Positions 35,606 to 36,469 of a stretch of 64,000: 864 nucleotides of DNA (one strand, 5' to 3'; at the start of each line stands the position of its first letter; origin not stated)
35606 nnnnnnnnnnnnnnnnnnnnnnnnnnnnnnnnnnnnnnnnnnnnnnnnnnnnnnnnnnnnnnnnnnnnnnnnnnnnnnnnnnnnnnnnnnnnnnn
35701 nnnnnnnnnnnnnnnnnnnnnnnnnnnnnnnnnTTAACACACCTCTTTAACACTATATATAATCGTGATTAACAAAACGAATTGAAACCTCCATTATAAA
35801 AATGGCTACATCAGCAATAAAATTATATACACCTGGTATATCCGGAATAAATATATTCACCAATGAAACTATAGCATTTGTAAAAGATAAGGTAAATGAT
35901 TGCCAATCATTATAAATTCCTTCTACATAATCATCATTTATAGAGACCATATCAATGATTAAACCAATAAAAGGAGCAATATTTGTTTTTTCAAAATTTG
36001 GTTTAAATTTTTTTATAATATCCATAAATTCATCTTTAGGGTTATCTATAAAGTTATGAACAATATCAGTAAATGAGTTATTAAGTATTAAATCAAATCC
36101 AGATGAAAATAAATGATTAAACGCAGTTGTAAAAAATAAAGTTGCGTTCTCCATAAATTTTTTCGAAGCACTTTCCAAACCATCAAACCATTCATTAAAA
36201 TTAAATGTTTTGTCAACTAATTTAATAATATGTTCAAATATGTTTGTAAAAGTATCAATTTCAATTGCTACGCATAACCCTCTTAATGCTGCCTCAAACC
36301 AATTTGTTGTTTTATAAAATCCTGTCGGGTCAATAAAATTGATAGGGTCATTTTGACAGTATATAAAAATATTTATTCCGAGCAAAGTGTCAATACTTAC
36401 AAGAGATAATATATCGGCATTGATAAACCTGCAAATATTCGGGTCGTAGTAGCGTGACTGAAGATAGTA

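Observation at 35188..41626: RHS/WapA-like polymorphic toxin with an unrecognised ~215-aa C-terminal domain and an adjacent two-TM immunity candidate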

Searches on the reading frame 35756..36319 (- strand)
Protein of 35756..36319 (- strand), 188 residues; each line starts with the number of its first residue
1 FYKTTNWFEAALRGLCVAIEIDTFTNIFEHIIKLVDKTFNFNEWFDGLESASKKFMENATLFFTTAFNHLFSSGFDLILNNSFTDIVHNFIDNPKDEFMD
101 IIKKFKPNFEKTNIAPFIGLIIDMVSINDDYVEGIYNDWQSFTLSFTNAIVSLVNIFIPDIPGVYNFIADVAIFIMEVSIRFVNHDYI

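Call 6: find_homologous_proteins(query=window:35756-36319:-, max_evalue=0.01)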
Query seq(188 aa) (188 aa): 1 proteins with E <= 0.01 among 47 candidates.
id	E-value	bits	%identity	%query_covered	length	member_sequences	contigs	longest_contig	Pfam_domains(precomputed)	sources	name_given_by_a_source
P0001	9.2e-117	406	99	100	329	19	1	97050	PF25023.2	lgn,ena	-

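Call 7: search_protein_families(library=pfam, proteins=[window:35756-36319:-], max_evalue=10)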
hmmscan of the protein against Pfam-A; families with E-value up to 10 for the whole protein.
seq(188 aa): 1 family
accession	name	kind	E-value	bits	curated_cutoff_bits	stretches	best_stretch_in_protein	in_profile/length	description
PF16133.10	DUF4844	-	0.0066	17.1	25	1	51-100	14-63/117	Domain of unknown function (DUF4844)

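Call 10: find_encoding_contigs(protein=P0001, flank=10000, max_places=6)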
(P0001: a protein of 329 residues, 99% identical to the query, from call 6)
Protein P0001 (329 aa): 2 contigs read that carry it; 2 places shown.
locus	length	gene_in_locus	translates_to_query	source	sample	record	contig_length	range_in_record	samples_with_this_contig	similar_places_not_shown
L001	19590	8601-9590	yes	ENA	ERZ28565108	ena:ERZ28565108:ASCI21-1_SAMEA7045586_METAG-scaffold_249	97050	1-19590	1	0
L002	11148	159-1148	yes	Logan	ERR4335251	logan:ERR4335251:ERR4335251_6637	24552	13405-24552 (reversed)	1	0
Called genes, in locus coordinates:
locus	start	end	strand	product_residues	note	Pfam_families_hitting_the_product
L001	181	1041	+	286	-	-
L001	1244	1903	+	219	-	PF01966:HD (weak)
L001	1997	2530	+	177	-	-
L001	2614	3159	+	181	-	-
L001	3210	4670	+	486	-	-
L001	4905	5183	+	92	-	-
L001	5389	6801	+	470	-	PF05593:RHS_repeat (faint), PF25023:TEN_YD-shell, PF15650:Tox-REase-9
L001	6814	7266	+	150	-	-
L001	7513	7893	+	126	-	-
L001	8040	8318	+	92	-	-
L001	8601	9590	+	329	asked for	PF25023:TEN_YD-shell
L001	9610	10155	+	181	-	-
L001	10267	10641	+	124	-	-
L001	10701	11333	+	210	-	-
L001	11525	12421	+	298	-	-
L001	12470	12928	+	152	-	-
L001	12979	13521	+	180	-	-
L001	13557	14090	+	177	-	-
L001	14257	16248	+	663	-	PF00704:Glyco_hydro_18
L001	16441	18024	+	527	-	PF00072:Response_reg, PF12833:HTH_18, PF00165:HTH_AraC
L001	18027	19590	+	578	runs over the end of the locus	PF02743:dCache_1, PF06580:His_kinase, PF02518:HATPase_c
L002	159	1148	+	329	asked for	PF25023:TEN_YD-shell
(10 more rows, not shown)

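Call 16: search_protein_representatives(protein=window:35756-36319:-)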
Query: 188 residues. Proteins with E-value up to 0.001 (for the whole library): 16; up to 1e-10: 9; up to 1e-30: 1. The best 16 are listed.
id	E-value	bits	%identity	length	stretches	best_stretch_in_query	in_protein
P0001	2.9e-117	405.6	99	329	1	1-188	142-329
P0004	1.3e-21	93.8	38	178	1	19-188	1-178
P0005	4.7e-20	88.7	32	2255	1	3-188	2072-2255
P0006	8.0e-18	81.4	32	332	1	3-188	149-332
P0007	8.3e-14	68.3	30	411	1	4-149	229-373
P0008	9.3e-14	68.1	27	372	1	2-187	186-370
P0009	4.4e-13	65.9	30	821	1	4-149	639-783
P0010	2.4e-12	63.5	40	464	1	2-91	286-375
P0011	5.8e-11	59.0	34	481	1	3-160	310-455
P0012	2.6e-10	56.9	35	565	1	1-170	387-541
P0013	4.2e-10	56.2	29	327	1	3-184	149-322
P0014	2.5e-08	50.5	38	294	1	3-113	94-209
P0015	5.6e-07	46.0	37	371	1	3-80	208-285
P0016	1.9e-06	44.3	30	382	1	3-153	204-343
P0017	3.7e-05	40.1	40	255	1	3-64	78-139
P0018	7.3e-05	39.1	46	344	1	3-50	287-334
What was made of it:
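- Tried and rejected: The exhaustive HMMER search was what revealed the family (call 16).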

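Call 21: find_homologous_proteins(query=A1, max_evalue=0.001)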
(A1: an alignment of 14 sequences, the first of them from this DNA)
Query A1 (14 sequences) (188 aa, profile of the alignment): 3 proteins with E <= 0.001 among 1730 candidates.
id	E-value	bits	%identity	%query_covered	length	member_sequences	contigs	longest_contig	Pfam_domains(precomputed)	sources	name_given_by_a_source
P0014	6.7e-54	201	36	59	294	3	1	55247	-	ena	-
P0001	2.0e-52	196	99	100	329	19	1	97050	PF25023.2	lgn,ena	-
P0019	6.4e-41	159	27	85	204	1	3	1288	-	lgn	-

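Call 22: search_solved_structures(query=A1, max_evalue=10, show_alignments=2)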
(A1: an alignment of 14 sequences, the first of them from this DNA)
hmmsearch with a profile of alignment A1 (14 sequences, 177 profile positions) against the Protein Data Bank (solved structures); distinct sequences matched with E-value up to 10: 6.
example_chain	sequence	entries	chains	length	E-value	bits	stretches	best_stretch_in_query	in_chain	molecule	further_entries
2h0b_A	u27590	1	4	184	0.23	15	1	4-47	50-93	Neurexin-1-alpha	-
6pnp_A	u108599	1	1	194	0.26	14.8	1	4-47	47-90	Neurexin-1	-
6pnq_A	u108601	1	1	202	0.31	14.6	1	4-47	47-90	Neurexin-1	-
6cw1_A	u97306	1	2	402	0.78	13.3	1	4-47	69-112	Neurexin-1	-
6ff6_A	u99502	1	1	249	0.95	13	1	87-144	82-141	BRIC1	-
9drl_A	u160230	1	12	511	2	11.9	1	57-166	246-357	T33-549_B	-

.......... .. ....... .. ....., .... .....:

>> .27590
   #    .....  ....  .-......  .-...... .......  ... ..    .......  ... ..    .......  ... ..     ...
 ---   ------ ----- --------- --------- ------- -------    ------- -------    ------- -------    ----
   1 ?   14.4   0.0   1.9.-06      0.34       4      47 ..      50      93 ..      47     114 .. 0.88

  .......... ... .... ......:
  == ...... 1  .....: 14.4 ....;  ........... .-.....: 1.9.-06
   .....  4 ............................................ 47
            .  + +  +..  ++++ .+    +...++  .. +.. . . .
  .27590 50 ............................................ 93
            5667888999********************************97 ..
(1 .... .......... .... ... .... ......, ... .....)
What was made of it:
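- On Tse5-CT / Tsi5: The A1 profile found no PDB sequence match at E up to 10 (call 22).
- Closest known: Tse5. Different: The A1 profile found nothing in PDB sequences, although the Tse5 CT chain may not be deposited (call 22).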

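Call 25: find_encoding_contigs(protein=P0014, flank=10000, max_places=4)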
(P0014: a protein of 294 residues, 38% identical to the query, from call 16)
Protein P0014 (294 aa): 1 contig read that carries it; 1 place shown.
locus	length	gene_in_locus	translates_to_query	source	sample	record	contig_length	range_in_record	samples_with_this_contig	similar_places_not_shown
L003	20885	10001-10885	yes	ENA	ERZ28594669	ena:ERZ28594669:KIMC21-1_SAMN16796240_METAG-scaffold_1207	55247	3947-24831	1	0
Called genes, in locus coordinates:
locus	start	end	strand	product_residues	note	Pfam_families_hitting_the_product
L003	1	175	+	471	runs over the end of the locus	PF13599:Pentapeptide_4 (weak), PF00805:Pentapeptide (faint), PF13576:Pentapeptide_3 (faint), PF13599:Pentapeptide_4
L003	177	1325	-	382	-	-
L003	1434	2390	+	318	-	PF10987:DUF2806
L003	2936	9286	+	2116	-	PF05593:RHS_repeat (faint), PF25023:TEN_YD-shell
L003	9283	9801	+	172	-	-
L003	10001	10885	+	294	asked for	-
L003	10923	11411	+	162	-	-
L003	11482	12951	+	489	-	-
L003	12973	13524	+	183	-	-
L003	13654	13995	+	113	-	-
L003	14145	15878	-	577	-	-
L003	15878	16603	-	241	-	PF04203:Sortase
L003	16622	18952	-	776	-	PF01935:DUF87, PF12846:AAA_10, PF19044:P-loop_TraG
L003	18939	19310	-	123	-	PF12666:PrgI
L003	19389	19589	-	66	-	-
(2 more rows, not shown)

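Call 26: find_encoding_contigs(protein=P0005, flank=10000, max_places=4)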
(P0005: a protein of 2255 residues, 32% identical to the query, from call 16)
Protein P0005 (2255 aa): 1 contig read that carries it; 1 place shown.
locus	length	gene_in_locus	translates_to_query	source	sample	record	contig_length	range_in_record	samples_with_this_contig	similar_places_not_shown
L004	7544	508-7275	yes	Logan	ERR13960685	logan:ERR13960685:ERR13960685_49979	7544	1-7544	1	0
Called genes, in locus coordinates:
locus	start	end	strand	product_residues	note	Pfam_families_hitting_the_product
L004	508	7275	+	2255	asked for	PF05593:RHS_repeat (faint), PF25023:TEN_YD-shell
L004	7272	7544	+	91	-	?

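Call 29: find_encoding_contigs(protein=P0006, flank=6000, max_places=3)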
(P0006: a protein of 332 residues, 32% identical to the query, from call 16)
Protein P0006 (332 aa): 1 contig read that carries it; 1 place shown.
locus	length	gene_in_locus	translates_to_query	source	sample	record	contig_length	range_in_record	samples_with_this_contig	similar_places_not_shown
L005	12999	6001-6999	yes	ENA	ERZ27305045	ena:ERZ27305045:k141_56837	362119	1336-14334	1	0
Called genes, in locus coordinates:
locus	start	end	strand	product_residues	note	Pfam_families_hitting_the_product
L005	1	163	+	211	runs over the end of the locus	-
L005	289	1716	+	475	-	PF25023:TEN_YD-shell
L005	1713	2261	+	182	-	-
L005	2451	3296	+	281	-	-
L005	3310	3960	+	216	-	-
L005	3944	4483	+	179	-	-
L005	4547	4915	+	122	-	-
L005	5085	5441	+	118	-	-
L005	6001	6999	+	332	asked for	PF25023:TEN_YD-shell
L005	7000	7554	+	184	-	-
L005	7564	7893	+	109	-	PF05593:RHS_repeat (faint)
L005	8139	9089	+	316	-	-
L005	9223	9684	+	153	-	-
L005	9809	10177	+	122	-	-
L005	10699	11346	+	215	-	-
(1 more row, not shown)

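Call 30: find_encoding_contigs(protein=P0008, flank=6000, max_places=3)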
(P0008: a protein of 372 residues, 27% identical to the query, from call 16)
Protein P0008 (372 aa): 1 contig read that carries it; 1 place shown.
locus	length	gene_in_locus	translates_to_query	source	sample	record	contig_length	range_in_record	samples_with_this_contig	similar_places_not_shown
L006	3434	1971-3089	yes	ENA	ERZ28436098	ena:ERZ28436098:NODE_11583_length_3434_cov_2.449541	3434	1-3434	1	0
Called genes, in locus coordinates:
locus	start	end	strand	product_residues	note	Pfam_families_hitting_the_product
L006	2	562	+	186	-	?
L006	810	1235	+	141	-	PF15654:Tox-WTIP (weak)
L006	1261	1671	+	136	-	-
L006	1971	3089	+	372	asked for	PF05593:RHS_repeat (faint), PF25023:TEN_YD-shell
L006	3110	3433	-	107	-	?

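Call 33: predict_structure(alignment_id=A1)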
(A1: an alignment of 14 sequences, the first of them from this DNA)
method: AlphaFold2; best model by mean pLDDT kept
length: 188 residues; sequences in the alignment: 14
mean_pLDDT: 80.2   pTM: 0.69
mean pLDDT of the five models: 80.2, 75.5, 70.7, 68.9, 67.0
residues with pLDDT >= 90: 39; 70-90: 104; 50-70: 42; < 50: 3
segments of 3 or more residues with pLDDT < 50: none
pLDDT, mean of each block of 10 residues (from residue 1): 80 85 86 93 94 89 87 68 68 60 52 72 86 89 89 78 74 88 87
secondary structure, 60 per line:
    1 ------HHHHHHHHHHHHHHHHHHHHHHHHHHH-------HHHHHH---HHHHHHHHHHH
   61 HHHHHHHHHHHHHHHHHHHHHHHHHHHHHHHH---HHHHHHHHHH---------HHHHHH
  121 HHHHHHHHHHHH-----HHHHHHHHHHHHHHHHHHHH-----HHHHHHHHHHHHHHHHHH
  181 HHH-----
elements in order: H7-33 H41-46 H50-92 H96-105 H115-132 H138-157 H163-183
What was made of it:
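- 35771..35908 (-): C-terminal hydrophobic helical hairpin of the CT (CT 138-183, model helices 6 and 7, with a PDIPG turn). Model helices in call 33.
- The model is a seven-helix bundle with pLDDT 80.2 and pTM 0.69 (call 33).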

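Call 39: find_encoding_contigs(protein=P0010, flank=4000, max_places=3)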
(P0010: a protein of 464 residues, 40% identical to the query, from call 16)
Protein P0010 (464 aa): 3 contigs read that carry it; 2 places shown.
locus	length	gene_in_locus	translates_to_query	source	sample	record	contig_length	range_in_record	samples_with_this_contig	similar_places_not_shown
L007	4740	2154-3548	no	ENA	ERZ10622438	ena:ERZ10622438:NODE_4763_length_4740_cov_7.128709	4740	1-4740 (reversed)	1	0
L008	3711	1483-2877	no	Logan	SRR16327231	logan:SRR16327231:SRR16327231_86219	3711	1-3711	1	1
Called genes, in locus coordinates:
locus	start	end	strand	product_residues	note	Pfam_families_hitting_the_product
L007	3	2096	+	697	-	?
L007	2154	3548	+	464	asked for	PF25023:TEN_YD-shell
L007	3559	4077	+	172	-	-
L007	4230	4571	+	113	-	-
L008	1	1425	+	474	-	?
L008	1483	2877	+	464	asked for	PF25023:TEN_YD-shell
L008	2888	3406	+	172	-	-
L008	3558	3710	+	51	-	?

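Call 40: find_encoding_contigs(protein=P0012, flank=4000, max_places=3)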
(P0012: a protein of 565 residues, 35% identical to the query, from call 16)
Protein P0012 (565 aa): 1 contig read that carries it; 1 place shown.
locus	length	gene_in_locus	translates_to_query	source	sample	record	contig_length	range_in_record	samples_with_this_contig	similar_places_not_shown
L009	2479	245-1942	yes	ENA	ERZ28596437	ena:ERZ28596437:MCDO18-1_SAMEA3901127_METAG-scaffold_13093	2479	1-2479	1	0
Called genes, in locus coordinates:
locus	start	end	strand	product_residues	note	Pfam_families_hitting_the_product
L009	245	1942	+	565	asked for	PF05593:RHS_repeat (faint)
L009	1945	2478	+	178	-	?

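Call 41: find_encoding_contigs(protein=P0009, flank=4000, max_places=3)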
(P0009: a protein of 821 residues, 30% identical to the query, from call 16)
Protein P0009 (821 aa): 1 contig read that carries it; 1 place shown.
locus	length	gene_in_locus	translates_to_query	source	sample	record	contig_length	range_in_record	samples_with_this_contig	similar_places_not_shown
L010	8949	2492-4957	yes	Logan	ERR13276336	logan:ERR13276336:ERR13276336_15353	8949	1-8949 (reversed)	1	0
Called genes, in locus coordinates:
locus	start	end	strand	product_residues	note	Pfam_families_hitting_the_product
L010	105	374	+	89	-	-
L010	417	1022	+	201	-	-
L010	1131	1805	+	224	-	PF13151:DUF3990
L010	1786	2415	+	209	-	PF01381:HTH_3 (weak), PF13443:HTH_26 (weak)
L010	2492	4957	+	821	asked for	PF05593:RHS_repeat (faint), PF25023:TEN_YD-shell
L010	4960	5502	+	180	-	-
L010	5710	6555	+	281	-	-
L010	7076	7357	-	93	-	-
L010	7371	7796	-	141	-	-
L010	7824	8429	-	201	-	PF00265:TK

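Call 47: search_protein_families(library=pfam, alignment_id=A1, max_evalue=10)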
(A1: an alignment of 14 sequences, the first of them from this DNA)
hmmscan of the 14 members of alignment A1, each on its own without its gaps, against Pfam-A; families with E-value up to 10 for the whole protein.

A. member 1, seq(188 aa): 1 family
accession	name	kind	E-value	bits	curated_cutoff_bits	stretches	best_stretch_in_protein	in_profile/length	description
PF16133.10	DUF4844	-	0.0066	17.1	25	1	51-100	14-63/117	Domain of unknown function (DUF4844)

B. families by the number of members that match (of 14 scanned): 12 families
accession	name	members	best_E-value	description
PF16133.10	DUF4844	1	0.0066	Domain of unknown function (DUF4844)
PF12659.13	Stn1_C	1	0.011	Telomere capping C-terminal wHTH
PF22542.1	Utp8_C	1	0.022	Utp8, C-terminal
PF13677.11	MotB_plug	1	0.029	Membrane MotB of proton-channel complex MotA/MotB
PF12294.13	DUF3626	1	0.034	Protein of unknown function (DUF3626)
PF21655.3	L544_NTransf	1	0.053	L544, nucleotidyltransferase domain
PF10490.14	CENP-F_C_Rb_bdg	1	0.06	Rb-binding domain of kinetochore protein Cenp-F/LEK1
PF08616.15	SPA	1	0.089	Stabilization of polarity axis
PF16258.11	DUF4912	1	0.1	Domain of unknown function (DUF4912)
PF20701.3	HetE-N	1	0.11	Het-E N-terminal domain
PF13430.11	DUF4112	1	0.15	Domain of unknown function (DUF4112)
PF04971.17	Phage_holin_2_1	1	0.16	Bacteriophage P21 holin S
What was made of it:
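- On Colicin-type pore-forming domain: No Pfam hit in 14 members (call 47).
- Closest known: CDI ionophore toxins. Different: There is no sequence or profile match (call 47).
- Closest known: Pore-forming colicin channel domain. Different: No Pfam Colicin hit was found for any of 14 members, even at E up to 10 (call 47).
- No Pfam, NCBIfam or PDB relative exists for any member (calls 7, 22, 47).
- Tried and rejected: The hit to the tip (E=0.0066, below the family cut-off) appears in only 1 of 14 members, so I rejected it as chance (calls 7, 47).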

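Call 54: find_related_loci(query=window:35756-36319:-, collection=genome_contigs, flank=10000)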
Query window:35756-36319:- (188 aa) in genome_contigs; peptide patterns used: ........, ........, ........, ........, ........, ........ (x = any residue, [..] = any of these).
60 stretches matched a pattern, but none encodes a relative of the query by tblastn (E <= 1e-3).
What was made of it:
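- Tried and rejected: The tip found no relative in 185,579 species representatives (call 54).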

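Call 56: fold_search(model_id=the predicted structure, library=pdb)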
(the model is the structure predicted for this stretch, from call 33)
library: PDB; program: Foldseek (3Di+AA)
matches with E <= 10: 36; with E <= 0.001: 0
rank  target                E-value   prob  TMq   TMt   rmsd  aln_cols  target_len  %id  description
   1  6ho9                  3.3e+00  0.09  0.23  0.23  18.0       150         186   11  TRANSCRIPTIONAL REPRESSOR ETHR FROM MYCOBACTERIUM TUBERCULOSIS IN COMPLEX WITH BDM44825 (released 2018-12-26)
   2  2dg8_C                3.5e+00  0.08  0.24  0.25  18.9       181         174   11  Crystal structure of the putative trasncriptional regulator SCO7518 from Streptomyces coelicolor A3(2) (released 2007-03-13)
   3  8zf2_A                3.5e+00  0.06  0.21  0.20  20.9       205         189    9  Quorum Sensing master regulator HapR of Photobacterium marinum (released 2025-05-07)
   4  2hfi_MODEL_1_A        4.1e+00  0.08  0.21  0.28   9.7       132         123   13  Solution NMR Structure of Protein yppE from Bacillus subtilis. Northeast Structural Genomics Consortium Target (released 2006-07-25)
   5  9u9h_B                4.3e+00  0.28  0.28  0.48  12.1        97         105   15  Surface Tubular Element of Vaccinia Virus (released 2026-03-04)
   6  9j7w_A                5.3e+00  0.06  0.21  0.17  14.7       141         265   16  Channel Rhodospin from Klebsormidium nitens (KnChR) (released 2025-07-02)
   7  6m6z_A                5.3e+00  0.03  0.16  0.15  19.0       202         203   12  A de novo designed transmembrane nanopore, TMH4C4 (released 2020-06-24)
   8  3dcf_B                5.6e+00  0.06  0.21  0.22  16.9       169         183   11  Crystal structure of transcriptional regulator of the TetR/AcrR family (YP_290855.1) from THERMOBIFIDA FUSCA YX-ER1 at (released 2008-07-15)
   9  5f27                  5.9e+00  0.07  0.24  0.24  16.3       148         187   12  Structure of Transcriptional Regulatory Repressor Protein - EthR from Mycobacterium Tuberculosis in complex with compoun (released 2016-02-03)
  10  4o6y_B                6.2e+00  0.07  0.27  0.24  14.1       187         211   11  Crystal Structure of Cytochrome b561 (released 2014-02-05)
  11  3dcf_A                6.2e+00  0.05  0.21  0.22  17.3       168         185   11  Crystal structure of transcriptional regulator of the TetR/AcrR family (YP_290855.1) from THERMOBIFIDA FUSCA YX-ER1 at (released 2008-07-15)
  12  3mvp_A                6.2e+00  0.05  0.23  0.22  21.0       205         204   13  The Crystal Structure of a TetR/AcrR transcriptional regulator from Streptococcus mutans to 1.85A (released 2010-05-12)
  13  1dow_A                6.2e+00  0.05  0.17  0.16  12.4       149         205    9  CRYSTAL STRUCTURE OF A CHIMERA OF BETA-CATENIN AND ALPHA-CATENIN (released 2000-07-12)
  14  7e4g_B                6.5e+00  0.06  0.21  0.20  16.0       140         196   13  Crystal structure of schizorhodopsin 4 (released 2021-02-24)
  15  8qqk_C                6.5e+00  0.03  0.15  0.14  12.4       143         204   11  Cryo-EM structure of E. coli cytochrome bo3 quinol oxidase assembled in peptidiscs (released 2024-04-24)
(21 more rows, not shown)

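Call 74: search_protein_families(library=pfam, proteins=[P0007, P0011, P0013, P0015, P0016, P0018, P0012], max_evalue=0.1)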
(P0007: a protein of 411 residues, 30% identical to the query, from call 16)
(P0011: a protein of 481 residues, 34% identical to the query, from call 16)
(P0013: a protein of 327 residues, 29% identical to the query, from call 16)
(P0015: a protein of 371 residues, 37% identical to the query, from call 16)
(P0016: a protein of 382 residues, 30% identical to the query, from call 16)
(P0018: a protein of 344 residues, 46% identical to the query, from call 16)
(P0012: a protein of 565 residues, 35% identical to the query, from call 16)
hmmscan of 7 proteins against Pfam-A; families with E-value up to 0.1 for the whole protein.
P0007 (411 aa): 3 families
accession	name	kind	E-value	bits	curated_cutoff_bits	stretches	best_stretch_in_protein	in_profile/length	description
PF17780.6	OCRE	-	0.0085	16.5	24.7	1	48-76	12-42/52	OCRE domain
PF20975.2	DGCcoil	-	0.048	13.2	26.7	1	108-188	229-305/359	DGC-associated coil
PF18504.6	Csm1_N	-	0.053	14.3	26.3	1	123-164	25-65/70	Csm1 N-terminal domain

P0011 (481 aa): 2 families
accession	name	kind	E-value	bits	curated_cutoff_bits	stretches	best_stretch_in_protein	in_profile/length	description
PF05593.20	RHS_repeat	-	7.8e-05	23.4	22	1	75-108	1-33/38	RHS Repeat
PF13677.11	MotB_plug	-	0.085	12.9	24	0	437-465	18-46/58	Membrane MotB of proton-channel complex MotA/MotB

P0013 (327 aa): 2 families
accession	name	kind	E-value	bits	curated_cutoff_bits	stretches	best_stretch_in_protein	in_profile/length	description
PF12659.13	Stn1_C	-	0.022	15.2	25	1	191-259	80-148/165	Telomere capping C-terminal wHTH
PF04513.17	Baculo_PEP_C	-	0.063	13.8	38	0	22-93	16-94/140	Baculovirus polyhedron envelope protein, PEP, C terminus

P0015 (371 aa): 0 families

P0016 (382 aa): 0 families

P0018 (344 aa): 8 families
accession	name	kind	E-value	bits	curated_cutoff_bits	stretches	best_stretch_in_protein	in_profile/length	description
PF03527.20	RHS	-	2.7e-05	24.4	27.9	1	34-67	2-35/38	RHS protein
PF05593.20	RHS_repeat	-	6e-05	23.8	22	1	39-70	2-32/38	RHS Repeat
PF18798.6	LPD3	-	0.014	16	27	1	227-285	37-96/114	Large polyvalent protein-associated domain 3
PF00617.24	RasGEF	-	0.023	15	23.1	1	187-218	95-126/181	RasGEF domain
PF04456.17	DUF503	-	0.024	14.9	22.4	1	272-324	28-80/88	Protein of unknown function (DUF503)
PF11080.13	GhoS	-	0.054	13.9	21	0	111-194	4-89/94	Endoribonuclease GhoS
PF20711.2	DUF6825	-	0.074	14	27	0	225-278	26-77/105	Family of unknown function (DUF6825)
PF09597.18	SAM_Ribosomal_mS41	-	0.095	13.3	23.7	0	153-199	3-48/68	Small ribosomal subunit protein mS41 SAM domain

P0012 (565 aa): 1 family
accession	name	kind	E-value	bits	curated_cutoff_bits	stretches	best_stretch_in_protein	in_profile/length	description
PF05593.20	RHS_repeat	-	3.3e-09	37.4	22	1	211-244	4-35/38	RHS Repeat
